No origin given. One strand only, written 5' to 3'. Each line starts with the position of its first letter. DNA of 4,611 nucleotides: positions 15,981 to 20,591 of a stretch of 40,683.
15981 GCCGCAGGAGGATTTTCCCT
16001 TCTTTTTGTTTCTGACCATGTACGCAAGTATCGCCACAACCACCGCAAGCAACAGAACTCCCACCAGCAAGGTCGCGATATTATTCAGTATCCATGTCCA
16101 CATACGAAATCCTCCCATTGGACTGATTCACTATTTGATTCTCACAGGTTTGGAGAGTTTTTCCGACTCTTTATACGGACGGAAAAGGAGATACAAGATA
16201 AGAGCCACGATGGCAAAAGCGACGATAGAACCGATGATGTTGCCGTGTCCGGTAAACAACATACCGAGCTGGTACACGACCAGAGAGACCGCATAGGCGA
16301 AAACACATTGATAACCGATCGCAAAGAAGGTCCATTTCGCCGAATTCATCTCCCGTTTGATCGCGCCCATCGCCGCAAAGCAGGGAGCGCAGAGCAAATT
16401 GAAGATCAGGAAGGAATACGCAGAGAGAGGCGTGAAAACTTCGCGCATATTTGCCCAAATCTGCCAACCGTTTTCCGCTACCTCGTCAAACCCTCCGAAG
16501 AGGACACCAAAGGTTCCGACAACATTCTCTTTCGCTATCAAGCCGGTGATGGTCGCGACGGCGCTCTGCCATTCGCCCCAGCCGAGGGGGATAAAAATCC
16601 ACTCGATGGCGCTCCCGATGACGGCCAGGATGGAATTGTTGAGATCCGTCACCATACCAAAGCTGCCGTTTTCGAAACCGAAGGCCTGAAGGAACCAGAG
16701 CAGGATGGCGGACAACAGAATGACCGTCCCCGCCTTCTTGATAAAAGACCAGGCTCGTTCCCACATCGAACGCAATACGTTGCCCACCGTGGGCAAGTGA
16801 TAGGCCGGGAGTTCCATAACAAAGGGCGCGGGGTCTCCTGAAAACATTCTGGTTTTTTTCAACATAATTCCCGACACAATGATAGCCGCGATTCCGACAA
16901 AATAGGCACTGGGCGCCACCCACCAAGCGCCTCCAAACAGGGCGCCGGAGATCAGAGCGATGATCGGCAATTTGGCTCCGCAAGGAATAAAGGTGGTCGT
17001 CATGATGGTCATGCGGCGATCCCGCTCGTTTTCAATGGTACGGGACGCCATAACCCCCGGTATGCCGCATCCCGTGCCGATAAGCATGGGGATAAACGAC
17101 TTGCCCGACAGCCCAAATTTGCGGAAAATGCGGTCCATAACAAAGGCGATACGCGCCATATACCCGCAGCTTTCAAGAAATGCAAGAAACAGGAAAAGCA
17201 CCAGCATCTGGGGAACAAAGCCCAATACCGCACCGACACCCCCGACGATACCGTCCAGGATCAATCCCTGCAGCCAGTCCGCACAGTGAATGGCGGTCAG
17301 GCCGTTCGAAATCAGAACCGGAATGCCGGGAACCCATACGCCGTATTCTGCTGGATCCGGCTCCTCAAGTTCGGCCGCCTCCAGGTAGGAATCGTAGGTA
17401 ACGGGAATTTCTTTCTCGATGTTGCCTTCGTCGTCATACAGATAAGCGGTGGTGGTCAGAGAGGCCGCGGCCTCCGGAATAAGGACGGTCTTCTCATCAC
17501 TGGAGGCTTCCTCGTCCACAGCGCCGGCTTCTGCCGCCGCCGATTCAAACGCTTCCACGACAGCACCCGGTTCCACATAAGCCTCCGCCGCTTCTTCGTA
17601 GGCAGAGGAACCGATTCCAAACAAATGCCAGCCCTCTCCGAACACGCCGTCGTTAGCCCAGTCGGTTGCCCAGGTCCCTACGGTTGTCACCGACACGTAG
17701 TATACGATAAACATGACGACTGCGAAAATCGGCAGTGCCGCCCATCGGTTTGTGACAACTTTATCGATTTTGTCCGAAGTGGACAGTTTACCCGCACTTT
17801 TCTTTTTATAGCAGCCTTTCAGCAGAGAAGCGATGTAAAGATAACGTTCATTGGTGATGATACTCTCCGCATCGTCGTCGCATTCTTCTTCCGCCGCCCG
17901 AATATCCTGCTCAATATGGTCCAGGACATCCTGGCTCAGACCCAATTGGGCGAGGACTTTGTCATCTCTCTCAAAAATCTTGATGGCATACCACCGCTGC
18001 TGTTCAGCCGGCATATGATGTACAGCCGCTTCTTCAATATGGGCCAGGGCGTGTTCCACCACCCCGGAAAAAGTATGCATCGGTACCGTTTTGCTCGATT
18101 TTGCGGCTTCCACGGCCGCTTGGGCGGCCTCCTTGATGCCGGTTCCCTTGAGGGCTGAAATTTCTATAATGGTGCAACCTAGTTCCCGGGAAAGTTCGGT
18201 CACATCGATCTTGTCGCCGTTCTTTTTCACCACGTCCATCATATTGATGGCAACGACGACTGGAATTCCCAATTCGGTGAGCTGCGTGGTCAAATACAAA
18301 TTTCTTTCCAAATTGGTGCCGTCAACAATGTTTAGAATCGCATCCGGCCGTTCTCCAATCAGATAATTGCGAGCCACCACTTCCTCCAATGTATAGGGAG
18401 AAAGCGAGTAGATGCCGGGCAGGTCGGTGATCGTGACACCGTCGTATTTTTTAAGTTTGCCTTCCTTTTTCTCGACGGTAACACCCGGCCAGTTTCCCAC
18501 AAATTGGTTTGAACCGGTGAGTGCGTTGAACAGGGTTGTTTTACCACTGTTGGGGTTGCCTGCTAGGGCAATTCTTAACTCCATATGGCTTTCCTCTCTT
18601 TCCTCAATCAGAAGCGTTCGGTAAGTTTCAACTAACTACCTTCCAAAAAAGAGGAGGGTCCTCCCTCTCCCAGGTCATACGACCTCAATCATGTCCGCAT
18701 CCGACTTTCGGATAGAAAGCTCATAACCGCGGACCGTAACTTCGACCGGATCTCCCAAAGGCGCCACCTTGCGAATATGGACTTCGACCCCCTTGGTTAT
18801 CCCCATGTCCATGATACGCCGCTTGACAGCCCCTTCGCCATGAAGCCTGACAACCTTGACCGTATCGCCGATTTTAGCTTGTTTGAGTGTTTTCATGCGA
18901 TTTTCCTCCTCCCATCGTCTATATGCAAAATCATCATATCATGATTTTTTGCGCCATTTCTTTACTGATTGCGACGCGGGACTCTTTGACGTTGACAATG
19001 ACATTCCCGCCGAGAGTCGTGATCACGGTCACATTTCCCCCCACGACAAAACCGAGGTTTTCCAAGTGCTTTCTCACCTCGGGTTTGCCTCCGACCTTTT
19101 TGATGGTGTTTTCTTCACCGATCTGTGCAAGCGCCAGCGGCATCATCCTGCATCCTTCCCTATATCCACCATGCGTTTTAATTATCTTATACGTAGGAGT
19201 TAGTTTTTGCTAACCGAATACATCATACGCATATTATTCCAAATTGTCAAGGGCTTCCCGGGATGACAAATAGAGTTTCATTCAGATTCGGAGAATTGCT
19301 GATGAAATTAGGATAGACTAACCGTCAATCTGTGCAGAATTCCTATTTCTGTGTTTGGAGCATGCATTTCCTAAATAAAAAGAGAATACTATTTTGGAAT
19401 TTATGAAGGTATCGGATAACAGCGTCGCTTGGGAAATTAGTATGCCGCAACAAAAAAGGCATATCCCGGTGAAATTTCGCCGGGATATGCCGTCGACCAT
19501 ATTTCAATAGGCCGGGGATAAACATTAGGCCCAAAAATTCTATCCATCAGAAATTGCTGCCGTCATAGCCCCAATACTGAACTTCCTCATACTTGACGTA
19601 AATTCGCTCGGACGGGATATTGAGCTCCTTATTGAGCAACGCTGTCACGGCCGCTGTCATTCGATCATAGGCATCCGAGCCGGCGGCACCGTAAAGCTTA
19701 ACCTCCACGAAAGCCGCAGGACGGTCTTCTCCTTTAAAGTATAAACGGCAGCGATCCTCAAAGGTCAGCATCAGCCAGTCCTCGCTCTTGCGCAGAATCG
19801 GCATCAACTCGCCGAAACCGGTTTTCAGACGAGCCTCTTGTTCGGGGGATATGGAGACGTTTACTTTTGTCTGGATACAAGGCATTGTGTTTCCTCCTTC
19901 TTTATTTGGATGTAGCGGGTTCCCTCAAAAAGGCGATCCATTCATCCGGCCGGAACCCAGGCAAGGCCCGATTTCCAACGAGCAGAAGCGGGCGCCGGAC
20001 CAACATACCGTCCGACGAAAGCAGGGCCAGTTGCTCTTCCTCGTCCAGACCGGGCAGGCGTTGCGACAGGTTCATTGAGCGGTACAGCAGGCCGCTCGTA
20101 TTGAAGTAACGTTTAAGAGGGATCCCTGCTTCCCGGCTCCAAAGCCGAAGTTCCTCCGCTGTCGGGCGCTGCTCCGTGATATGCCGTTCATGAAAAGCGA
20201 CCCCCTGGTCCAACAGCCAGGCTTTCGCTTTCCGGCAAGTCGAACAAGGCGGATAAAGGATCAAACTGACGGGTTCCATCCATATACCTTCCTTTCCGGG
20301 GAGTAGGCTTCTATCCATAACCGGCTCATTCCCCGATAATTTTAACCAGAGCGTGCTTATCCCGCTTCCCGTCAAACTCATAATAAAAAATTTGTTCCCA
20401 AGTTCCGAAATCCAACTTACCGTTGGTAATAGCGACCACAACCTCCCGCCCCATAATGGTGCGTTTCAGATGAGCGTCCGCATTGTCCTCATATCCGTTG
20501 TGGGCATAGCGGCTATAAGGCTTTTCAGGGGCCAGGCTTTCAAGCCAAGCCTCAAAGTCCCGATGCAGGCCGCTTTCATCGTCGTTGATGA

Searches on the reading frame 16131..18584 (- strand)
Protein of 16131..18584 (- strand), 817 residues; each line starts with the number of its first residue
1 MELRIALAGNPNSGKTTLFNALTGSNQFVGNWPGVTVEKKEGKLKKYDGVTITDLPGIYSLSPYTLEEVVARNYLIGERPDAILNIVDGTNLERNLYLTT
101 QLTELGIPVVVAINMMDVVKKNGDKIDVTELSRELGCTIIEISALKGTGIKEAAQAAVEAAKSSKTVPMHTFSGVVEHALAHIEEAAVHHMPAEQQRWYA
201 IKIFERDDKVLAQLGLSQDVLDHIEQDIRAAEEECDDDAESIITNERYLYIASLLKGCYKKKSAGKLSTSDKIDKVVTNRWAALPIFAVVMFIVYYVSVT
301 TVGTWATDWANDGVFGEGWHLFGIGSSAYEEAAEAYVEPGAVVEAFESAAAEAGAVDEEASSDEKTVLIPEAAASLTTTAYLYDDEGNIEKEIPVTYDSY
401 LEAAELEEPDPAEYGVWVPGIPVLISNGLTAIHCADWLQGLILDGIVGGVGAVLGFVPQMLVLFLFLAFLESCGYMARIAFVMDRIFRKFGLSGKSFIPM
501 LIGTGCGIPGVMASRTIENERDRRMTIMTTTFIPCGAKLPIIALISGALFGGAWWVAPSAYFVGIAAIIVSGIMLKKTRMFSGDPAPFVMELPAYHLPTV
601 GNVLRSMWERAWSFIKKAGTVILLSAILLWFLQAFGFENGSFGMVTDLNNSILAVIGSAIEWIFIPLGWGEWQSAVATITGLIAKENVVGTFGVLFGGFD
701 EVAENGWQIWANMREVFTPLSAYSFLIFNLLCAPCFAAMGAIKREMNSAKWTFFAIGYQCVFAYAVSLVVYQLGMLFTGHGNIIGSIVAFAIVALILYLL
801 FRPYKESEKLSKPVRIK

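Call 11: search_protein_families(library=pfam, proteins=[window:16131-18584:-], max_evalue=0.001)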
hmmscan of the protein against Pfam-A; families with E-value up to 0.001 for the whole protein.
window:16131-18584:- (817 aa): 6 families
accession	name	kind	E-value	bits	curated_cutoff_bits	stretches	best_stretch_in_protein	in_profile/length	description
PF02421.24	FeoB_N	-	1e-65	220.5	27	1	4-155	2-154/156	Ferrous iron transport protein B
PF07670.19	Gate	-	1.1e-34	119.4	29.6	2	454-548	2-103/104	Nucleoside recognition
PF07664.17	FeoB_C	-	7.2e-21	74.1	26.6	1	558-610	2-54/54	Ferrous iron transport protein B C terminus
PF17910.6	FeoB_Cyto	-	1.2e-20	74.2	23.4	1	173-260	2-90/90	FeoB cytosolic helical domain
PF01926.29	MMR_HSR1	-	1.7e-19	70.4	21.9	1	4-114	1-112/113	50S ribosome-binding GTPase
PF00009.33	GTP_EFTU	-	0.00014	21.9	26.5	0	99-161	114-186/188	Elongation factor Tu GTP binding domain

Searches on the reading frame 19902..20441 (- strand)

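Call 11: search_protein_families(library=pfam, proteins=[window:19902-20441:-], max_evalue=0.001)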
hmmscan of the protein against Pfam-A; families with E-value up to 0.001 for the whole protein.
window:19902-20441:- (179 aa): 2 families
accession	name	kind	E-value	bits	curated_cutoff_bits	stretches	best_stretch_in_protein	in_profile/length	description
PF03960.21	ArsC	-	6.9e-13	49.2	24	1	63-171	3-79/79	ArsC family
PF00462.30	Glutaredoxin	-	5.7e-05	23.7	22.9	1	64-102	7-45/60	Glutaredoxin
